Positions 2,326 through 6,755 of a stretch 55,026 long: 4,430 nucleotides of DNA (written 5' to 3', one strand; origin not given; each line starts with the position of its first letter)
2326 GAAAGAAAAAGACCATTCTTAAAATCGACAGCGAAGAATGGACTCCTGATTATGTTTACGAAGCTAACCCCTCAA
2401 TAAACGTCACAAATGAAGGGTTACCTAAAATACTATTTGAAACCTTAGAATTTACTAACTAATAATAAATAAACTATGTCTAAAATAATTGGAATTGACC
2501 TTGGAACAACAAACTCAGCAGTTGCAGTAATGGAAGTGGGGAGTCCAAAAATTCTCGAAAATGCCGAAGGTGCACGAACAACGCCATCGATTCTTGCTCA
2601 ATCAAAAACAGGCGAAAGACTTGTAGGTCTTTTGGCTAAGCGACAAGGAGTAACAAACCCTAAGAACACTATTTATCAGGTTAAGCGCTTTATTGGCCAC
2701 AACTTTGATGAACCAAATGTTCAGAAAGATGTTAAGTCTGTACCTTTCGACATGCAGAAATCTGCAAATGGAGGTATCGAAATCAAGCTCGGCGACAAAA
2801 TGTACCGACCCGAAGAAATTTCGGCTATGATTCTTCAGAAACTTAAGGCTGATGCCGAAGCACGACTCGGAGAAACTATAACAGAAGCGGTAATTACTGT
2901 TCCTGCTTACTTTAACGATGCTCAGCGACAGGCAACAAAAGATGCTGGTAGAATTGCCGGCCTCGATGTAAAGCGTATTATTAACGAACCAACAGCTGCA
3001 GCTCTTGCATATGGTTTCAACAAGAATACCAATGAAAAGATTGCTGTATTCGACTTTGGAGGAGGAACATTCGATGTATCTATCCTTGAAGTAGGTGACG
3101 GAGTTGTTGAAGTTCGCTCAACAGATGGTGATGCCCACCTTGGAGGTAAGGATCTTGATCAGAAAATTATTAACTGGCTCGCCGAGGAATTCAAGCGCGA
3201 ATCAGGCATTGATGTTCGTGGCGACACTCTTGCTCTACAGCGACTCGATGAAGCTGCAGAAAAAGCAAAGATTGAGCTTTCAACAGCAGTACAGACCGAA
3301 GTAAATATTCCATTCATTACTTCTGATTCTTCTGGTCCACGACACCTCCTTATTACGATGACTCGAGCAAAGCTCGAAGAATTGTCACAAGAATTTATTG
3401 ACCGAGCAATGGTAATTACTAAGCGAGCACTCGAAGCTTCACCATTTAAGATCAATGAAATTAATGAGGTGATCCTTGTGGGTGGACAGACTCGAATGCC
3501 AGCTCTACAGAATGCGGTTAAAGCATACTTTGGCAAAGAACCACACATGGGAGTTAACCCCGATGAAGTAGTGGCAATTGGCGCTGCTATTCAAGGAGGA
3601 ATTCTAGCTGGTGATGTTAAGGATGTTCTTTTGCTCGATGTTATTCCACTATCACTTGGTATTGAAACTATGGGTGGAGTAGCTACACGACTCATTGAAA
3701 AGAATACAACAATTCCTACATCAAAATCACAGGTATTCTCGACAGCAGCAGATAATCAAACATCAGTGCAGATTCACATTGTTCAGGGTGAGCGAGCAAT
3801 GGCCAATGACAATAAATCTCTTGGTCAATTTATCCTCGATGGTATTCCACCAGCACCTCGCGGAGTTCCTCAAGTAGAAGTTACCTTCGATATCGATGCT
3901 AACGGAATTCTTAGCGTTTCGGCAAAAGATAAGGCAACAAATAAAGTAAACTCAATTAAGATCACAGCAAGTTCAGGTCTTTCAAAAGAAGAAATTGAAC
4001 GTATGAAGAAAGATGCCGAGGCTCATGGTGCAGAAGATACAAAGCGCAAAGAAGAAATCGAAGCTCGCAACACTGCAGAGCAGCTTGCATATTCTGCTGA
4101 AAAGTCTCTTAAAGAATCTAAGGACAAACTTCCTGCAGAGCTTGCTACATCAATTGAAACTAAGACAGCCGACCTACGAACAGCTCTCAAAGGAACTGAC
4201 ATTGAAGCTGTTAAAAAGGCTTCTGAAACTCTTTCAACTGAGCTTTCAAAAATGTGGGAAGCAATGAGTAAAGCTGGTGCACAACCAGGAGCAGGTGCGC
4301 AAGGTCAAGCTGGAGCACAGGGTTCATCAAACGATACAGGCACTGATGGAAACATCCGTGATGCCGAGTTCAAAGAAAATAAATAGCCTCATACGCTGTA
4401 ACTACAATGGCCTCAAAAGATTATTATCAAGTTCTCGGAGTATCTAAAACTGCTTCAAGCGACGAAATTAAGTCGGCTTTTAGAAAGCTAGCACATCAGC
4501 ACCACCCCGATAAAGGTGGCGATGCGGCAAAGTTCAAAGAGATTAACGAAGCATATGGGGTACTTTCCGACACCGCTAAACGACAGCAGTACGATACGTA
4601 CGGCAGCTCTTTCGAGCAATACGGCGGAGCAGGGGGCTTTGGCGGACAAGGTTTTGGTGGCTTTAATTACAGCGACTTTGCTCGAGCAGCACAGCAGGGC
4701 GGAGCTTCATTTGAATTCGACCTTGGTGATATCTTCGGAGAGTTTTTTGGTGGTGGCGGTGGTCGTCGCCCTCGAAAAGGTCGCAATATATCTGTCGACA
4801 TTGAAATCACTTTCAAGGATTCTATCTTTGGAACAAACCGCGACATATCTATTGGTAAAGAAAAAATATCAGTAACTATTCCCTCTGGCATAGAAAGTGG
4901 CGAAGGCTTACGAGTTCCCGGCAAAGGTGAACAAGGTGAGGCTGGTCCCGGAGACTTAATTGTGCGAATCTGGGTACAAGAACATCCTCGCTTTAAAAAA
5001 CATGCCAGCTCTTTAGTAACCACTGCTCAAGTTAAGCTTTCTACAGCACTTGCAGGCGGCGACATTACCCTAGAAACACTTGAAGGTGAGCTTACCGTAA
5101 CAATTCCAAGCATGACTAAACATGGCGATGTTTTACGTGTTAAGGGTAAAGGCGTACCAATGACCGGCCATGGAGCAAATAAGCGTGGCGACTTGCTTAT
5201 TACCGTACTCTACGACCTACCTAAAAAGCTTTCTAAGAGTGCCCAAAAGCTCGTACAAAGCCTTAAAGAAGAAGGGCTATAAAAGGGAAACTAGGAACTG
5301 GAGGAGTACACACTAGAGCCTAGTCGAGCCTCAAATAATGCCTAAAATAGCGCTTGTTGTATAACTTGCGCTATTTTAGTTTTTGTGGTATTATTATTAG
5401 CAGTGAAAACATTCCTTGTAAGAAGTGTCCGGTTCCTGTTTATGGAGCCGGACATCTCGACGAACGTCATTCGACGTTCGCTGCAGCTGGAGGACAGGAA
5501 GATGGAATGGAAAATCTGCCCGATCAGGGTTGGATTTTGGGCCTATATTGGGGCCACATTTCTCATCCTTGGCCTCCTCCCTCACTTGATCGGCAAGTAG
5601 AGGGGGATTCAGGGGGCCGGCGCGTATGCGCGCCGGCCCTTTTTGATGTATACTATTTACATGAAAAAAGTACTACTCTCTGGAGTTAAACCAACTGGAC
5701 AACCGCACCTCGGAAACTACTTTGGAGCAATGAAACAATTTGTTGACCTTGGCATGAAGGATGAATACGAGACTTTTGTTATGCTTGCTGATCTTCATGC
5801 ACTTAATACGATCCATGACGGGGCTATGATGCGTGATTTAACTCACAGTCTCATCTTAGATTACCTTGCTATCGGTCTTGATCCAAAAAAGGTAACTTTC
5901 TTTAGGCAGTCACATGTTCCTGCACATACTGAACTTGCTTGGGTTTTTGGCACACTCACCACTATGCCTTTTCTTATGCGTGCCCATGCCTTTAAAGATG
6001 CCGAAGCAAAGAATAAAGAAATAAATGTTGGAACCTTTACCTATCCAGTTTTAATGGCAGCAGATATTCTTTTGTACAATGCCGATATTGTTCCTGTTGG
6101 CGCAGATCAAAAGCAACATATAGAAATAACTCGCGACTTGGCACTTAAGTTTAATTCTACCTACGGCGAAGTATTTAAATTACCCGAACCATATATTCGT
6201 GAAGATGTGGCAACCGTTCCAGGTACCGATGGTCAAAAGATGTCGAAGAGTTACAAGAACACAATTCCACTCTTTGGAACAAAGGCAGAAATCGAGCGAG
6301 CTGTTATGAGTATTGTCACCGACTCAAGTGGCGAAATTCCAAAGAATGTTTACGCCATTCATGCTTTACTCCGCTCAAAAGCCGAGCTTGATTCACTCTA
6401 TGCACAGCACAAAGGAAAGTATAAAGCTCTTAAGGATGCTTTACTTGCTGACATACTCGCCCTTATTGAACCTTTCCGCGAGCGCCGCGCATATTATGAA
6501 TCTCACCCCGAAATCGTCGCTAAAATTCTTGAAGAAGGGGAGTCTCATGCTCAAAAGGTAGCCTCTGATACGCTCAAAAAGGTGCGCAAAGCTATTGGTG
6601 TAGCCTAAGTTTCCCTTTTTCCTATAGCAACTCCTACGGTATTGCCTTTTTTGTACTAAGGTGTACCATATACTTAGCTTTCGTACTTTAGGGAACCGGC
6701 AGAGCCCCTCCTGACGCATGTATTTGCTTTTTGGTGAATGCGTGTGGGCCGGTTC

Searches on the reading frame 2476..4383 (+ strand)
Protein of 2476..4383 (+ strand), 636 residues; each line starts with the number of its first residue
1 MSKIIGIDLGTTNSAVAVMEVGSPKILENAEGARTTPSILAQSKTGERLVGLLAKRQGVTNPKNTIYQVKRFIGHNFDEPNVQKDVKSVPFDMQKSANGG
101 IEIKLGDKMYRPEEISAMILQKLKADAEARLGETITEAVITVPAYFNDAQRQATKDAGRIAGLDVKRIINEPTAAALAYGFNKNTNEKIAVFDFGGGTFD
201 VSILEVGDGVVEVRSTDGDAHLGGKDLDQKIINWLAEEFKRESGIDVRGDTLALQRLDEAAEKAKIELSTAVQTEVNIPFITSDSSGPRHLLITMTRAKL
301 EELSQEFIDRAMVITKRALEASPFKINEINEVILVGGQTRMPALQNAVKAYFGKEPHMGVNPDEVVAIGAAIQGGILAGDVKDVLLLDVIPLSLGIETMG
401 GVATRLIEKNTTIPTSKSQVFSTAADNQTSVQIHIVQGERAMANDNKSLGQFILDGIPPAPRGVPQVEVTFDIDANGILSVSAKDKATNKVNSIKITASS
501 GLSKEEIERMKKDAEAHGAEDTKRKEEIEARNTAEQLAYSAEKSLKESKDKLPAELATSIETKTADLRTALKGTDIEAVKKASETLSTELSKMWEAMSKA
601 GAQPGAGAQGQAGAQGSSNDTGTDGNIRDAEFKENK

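Call 107: search_protein_families(library=pfam, proteins=[window:2476-4383:+], max_evalue=0.00001)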
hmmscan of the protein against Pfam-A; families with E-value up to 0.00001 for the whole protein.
window:2476-4383:+ (636 aa): 2 families
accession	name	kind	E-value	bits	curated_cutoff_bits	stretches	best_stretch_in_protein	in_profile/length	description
PF00012.26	HSP70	-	2.6e-251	835.5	20.6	1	4-598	1-598/599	Hsp70 protein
PF06723.19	MreB_Mbl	-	3.6e-16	59.4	27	1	119-371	77-316/327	MreB/Mbl protein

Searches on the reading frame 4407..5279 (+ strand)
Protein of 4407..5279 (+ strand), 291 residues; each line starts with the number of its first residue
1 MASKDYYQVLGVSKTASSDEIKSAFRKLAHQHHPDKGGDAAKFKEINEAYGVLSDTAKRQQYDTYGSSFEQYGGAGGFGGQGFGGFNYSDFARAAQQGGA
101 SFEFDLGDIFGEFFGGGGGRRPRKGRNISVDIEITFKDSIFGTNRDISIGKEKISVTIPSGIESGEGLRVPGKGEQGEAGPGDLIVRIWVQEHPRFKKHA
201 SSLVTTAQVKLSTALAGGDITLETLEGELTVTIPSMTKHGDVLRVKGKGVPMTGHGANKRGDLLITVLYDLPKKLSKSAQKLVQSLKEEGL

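Call 107: search_protein_families(library=pfam, proteins=[window:4407-5279:+], max_evalue=0.00001)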
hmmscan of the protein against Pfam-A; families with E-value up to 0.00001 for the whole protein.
window:4407-5279:+ (291 aa): 2 families
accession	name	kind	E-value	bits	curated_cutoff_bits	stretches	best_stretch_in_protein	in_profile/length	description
PF01556.23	DnaJ_C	-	1.9e-36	125.8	26.6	1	128-272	1-152/152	DnaJ C terminal domain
PF00226.36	DnaJ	-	3.5e-24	85.1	27.8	1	5-63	1-63/63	DnaJ domain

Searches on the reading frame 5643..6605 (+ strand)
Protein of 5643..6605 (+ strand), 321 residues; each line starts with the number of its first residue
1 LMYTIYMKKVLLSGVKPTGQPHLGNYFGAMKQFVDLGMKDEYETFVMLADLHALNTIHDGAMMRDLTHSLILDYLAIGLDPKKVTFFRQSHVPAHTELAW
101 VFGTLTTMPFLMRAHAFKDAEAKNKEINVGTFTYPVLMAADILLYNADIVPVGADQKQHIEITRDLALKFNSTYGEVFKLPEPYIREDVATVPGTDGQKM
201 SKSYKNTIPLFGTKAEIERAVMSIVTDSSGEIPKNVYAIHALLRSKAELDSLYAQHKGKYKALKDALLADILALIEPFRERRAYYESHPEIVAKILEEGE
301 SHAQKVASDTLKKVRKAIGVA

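Call 107: search_protein_families(library=pfam, proteins=[window:5643-6605:+], max_evalue=0.00001)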
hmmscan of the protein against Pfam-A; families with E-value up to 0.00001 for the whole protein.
window:5643-6605:+ (321 aa): 1 family
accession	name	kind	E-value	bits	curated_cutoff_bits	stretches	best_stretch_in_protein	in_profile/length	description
PF00579.31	tRNA-synt_1b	-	1e-61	209.3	21.1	1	11-265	8-264/292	tRNA synthetases class I (W and Y)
